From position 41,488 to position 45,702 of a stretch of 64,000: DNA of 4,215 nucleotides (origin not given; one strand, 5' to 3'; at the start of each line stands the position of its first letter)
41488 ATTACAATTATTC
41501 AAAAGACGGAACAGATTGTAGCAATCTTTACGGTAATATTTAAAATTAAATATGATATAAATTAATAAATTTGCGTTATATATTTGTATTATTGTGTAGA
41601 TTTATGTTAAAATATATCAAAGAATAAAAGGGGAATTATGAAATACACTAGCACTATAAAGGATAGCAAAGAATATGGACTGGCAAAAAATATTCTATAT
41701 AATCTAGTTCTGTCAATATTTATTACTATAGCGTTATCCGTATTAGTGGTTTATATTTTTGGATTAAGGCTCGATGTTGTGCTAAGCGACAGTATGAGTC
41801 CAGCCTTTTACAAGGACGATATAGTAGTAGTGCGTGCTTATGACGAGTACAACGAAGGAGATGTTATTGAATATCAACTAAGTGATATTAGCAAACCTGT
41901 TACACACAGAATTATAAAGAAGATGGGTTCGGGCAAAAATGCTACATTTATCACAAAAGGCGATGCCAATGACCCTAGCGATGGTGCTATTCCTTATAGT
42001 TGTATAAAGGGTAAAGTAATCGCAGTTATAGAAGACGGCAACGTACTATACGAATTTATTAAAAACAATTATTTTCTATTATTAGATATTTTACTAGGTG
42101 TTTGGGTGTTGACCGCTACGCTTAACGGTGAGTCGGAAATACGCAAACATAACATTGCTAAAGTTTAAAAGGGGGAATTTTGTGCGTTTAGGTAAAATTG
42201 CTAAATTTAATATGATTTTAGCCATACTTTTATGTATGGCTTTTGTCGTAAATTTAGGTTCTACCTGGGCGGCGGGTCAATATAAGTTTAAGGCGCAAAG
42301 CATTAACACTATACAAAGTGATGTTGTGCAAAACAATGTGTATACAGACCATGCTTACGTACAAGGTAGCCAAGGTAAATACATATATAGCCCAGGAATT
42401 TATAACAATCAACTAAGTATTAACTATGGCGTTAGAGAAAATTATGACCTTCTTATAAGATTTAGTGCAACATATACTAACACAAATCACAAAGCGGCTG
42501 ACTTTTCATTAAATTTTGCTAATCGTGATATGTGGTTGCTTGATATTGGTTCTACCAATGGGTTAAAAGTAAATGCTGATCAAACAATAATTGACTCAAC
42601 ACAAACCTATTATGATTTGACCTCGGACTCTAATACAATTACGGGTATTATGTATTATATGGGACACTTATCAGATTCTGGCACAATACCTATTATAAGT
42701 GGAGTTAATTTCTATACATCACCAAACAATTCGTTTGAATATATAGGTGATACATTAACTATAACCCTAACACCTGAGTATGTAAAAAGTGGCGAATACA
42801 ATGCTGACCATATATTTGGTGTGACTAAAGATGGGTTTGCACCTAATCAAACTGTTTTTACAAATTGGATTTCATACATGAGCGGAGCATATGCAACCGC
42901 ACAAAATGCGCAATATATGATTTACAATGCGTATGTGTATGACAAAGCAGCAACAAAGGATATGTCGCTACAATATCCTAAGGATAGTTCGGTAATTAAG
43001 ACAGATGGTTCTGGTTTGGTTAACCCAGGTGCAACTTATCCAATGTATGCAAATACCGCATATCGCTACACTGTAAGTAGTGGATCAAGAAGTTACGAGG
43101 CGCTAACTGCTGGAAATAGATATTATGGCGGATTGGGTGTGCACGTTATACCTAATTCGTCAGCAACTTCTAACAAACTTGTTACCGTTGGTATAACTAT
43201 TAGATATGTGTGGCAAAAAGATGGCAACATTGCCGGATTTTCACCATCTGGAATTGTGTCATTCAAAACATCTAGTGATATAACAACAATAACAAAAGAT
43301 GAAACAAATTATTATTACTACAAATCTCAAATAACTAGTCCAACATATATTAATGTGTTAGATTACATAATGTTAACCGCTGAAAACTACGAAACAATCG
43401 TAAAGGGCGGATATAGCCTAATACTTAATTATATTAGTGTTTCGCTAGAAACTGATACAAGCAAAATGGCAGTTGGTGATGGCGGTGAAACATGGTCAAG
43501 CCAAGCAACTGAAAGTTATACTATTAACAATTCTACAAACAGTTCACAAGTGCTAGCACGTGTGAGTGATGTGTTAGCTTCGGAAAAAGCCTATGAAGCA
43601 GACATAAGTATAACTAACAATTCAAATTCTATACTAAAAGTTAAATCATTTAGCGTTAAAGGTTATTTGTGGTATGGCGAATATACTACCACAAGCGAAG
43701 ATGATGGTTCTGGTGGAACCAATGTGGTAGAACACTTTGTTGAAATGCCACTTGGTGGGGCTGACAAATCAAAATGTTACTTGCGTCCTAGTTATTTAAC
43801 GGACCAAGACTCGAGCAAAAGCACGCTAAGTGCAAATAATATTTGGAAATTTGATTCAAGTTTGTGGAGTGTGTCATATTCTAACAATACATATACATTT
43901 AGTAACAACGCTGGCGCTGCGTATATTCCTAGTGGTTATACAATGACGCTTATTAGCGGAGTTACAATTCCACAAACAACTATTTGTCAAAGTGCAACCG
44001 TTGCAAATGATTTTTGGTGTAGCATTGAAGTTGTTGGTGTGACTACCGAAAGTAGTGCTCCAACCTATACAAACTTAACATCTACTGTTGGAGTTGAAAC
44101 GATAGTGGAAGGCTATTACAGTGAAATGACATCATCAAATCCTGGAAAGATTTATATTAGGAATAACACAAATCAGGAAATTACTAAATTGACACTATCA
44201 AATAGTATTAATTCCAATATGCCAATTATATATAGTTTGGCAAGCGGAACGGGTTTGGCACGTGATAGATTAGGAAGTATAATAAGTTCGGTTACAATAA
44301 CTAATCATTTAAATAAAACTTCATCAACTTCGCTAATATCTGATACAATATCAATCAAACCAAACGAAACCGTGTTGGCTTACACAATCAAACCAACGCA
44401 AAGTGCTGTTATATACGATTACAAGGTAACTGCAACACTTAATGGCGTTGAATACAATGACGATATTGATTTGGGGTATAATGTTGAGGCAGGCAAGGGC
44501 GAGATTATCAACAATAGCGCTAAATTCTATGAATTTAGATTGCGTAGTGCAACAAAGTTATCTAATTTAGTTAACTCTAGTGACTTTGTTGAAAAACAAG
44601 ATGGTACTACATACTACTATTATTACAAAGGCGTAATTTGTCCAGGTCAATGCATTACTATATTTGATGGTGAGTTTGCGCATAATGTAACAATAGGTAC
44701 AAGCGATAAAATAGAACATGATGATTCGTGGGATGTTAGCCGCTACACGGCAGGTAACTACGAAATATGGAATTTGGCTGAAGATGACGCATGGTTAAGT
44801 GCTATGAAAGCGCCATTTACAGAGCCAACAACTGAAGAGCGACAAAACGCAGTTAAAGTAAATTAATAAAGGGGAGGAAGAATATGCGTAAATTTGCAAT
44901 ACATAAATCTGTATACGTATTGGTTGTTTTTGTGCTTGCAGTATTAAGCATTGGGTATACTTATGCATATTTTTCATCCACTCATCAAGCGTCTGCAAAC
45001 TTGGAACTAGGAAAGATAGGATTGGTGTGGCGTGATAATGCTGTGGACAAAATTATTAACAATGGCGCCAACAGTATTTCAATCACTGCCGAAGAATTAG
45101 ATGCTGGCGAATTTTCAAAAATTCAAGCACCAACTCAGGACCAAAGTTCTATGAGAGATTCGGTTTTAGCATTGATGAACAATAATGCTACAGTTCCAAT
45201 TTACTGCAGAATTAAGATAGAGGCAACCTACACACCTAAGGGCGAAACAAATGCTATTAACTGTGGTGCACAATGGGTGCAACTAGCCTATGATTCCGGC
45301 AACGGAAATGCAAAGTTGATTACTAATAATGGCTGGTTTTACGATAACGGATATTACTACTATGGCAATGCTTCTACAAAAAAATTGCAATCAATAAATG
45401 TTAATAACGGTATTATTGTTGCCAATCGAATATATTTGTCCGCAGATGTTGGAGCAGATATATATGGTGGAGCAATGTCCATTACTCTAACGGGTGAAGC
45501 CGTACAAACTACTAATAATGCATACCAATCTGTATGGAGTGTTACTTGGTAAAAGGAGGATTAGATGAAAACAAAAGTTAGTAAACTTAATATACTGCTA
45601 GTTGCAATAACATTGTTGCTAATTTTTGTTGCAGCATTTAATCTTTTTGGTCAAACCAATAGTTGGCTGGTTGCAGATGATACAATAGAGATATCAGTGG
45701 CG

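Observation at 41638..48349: sipW plus five TasA-superfamily paralogues: candidate multi-subunit, membrane-anchored SipW-dependent fibre/pilus-like system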

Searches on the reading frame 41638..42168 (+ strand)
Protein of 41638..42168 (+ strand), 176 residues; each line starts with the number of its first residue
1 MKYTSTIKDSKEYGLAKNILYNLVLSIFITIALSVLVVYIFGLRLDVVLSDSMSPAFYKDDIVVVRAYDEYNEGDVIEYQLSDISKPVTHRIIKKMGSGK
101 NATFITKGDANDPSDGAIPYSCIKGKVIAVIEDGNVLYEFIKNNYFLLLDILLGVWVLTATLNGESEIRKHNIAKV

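Call 3: search_protein_families(library=ncbifam, proteins=[window:41638-42168:+], max_evalue=1)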
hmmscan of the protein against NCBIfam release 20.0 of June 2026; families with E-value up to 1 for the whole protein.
window:41638-42168:+ (176 aa): 4 families
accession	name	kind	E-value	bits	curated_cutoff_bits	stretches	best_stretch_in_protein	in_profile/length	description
TIGR02228.1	sigpep_I_arch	equivalog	3.6e-21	75.7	51.85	1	16-128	3-119/158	signal peptidase I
NF046067.1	SigPepSipWBacil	equivalog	7.3e-15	55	190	1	19-117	7-114/189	signal peptidase I SipW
TIGR02227.1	sigpep_I_bact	equivalog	2.4e-05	24.3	47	1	26-94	3-76/162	signal peptidase I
TIGR02754.1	sod_Ni_protease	equivalog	0.00051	20.5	63.25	1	50-127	5-88/90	nickel-type superoxide dismutase maturation protease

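Call 4: search_protein_families(library=pfam, proteins=[window:41638-42168:+], max_evalue=1)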
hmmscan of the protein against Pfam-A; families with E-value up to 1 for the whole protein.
window:41638-42168:+ (176 aa): 2 families
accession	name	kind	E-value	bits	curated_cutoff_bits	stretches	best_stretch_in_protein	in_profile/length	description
PF10502.14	Peptidase_S26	-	0.0019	18.6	22.9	1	23-92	4-77/168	Signal peptidase, peptidase S26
PF00717.28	Peptidase_S24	-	0.005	17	23.3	1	48-94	40-84/116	Peptidase S24-like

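Call 18: find_related_loci(query=window:41638-42168:+, collection=genome_contigs, flank=10000)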
Query window:41638-42168:+ (176 aa) in genome_contigs; peptide patterns used: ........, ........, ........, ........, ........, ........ (x = any residue, [..] = any of these).
102 stretches matched a pattern, but none encodes a relative of the query by tblastn (E <= 1e-3).

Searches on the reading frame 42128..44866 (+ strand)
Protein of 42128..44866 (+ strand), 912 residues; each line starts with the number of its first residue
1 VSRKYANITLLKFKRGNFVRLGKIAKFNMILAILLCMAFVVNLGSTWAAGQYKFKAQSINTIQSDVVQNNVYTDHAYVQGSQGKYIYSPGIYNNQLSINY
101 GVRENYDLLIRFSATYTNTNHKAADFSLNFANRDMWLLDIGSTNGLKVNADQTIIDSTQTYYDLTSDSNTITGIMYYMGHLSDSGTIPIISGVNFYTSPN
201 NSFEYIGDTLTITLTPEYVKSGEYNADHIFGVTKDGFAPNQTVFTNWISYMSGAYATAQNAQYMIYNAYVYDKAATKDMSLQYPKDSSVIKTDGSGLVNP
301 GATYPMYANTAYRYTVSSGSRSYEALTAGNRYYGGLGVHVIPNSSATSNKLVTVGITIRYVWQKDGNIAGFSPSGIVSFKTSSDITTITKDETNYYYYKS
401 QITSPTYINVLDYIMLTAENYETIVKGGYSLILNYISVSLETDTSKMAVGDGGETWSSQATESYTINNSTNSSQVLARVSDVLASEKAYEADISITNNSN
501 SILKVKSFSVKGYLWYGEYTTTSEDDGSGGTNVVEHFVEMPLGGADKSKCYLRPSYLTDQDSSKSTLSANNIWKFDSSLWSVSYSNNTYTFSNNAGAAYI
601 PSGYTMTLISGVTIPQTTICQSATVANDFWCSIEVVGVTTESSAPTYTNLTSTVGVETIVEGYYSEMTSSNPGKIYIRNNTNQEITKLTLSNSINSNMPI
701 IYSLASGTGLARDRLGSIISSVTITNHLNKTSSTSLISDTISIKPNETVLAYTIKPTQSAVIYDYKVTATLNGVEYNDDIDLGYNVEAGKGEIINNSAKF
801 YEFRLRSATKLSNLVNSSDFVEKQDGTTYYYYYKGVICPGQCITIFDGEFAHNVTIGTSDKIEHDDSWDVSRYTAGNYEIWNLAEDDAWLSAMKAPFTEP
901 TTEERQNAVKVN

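Call 3: search_protein_families(library=ncbifam, proteins=[window:42128-44866:+], max_evalue=1)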
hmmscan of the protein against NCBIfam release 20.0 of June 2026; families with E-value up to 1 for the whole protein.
window:42128-44866:+ (912 aa): 0 families

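Call 4: search_protein_families(library=pfam, proteins=[window:42128-44866:+], max_evalue=1)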
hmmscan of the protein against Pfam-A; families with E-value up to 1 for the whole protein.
window:42128-44866:+ (912 aa): 3 families
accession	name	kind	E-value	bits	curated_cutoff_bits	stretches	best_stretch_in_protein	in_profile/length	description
PF02883.26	Alpha_adaptinC2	-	0.0047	17.6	27.6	0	675-731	30-86/111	Adaptin C-terminal domain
PF22732.2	MSL3_chromo-like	-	0.15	12.5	28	1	745-786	3-44/78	MSL3 chromodomain-like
PF10610.15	Tafi-CsgC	-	0.48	11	25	0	652-710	35-93/99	Thin aggregative fimbriae synthesis protein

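Call 47: search_protein_representatives(protein=window:42128-44866:+)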
Query: 912 residues. Proteins with E-value up to 0.001 (for the whole library): 34; up to 1e-10: 28; up to 1e-30: 20. The best 34 are listed.
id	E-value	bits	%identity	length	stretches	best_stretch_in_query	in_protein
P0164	0.0e+00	1047.8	59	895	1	19-909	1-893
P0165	2.4e-197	674.5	51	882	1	19-886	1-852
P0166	6.5e-188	643.3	50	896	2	116-911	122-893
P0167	4.3e-183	627.3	50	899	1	19-911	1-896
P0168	6.1e-173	593.8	50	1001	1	19-874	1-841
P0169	9.0e-173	593.2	49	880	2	18-521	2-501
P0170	1.0e-162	560.0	48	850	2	37-523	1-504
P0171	3.7e-152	525.0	56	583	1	19-615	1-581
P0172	3.1e-147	508.7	45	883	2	20-521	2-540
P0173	2.9e-139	482.4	44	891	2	19-522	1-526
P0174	1.4e-127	443.7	41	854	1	20-902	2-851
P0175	2.1e-121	423.3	41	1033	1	20-893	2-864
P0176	1.7e-120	420.3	41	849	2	29-526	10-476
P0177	3.8e-89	316.5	37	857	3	243-520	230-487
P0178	4.6e-85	303.0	37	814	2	37-518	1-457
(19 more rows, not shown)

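Call 53: search_protein_families(library=ncbifam, alignment_id=A4, max_evalue=1)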
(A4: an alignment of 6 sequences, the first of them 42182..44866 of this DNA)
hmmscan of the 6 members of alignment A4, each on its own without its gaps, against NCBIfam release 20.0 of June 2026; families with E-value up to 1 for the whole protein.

A. member 1, window:42182-44866:+ (894 aa): 0 families

B. families by the number of members that match (of 6 scanned): 0 families

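Call 84: search_solved_structures(query=A4, max_evalue=1)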
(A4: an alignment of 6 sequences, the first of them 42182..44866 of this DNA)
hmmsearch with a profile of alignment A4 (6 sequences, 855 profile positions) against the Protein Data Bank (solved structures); distinct sequences matched with E-value up to 1: 4.
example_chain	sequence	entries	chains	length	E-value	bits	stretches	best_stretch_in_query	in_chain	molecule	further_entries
8ffv_A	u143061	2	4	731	0.096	13.9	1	423-490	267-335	Heat shock protein HSP 90-alpha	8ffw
7krj_A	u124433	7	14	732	0.096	13.9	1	423-490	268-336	Heat shock protein HSP 90-alpha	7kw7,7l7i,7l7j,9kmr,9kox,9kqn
9xj8_A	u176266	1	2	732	0.2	12.8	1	423-490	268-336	Heat shock protein HSP 90-alpha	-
6ksq_A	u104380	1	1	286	0.21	12.7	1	444-490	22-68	Heat shock protein HSP 90-alpha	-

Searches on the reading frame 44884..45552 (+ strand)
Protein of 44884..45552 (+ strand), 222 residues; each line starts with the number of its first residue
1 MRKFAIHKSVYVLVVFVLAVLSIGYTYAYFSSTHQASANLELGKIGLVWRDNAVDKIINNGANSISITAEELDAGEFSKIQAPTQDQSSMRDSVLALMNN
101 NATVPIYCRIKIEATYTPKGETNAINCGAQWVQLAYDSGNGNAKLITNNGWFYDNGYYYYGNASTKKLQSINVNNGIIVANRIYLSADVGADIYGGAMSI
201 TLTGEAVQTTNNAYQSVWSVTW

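Call 3: search_protein_families(library=ncbifam, proteins=[window:44884-45552:+], max_evalue=1)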
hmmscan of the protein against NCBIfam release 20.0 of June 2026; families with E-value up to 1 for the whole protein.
window:44884-45552:+ (222 aa): 3 families
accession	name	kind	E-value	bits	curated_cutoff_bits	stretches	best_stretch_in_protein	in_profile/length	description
TIGR04090.1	exp_by_SipW_IV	subfamily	0.005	16.6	60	1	8-44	2-37/241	BsaA family SipW-dependent biofilm matrix protein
TIGR04088.1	cognate_SipW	domain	0.0051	16.9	19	1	17-38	6-27/34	SipW-dependent-type signal peptide-containing protein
TIGR00706.1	SppA_dom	equivalog_domain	0.047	13.3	155.45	1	10-90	63-139/208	signal peptide peptidase SppA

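Call 4: search_protein_families(library=pfam, proteins=[window:44884-45552:+], max_evalue=1)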
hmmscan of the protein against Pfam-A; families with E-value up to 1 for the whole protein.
window:44884-45552:+ (222 aa): 0 families

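Call 6: search_solved_structures(query=window:44884-45552:+, max_evalue=10, show_alignments=2)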
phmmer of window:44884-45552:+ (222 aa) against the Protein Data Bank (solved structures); distinct sequences matched with E-value up to 10: 0.
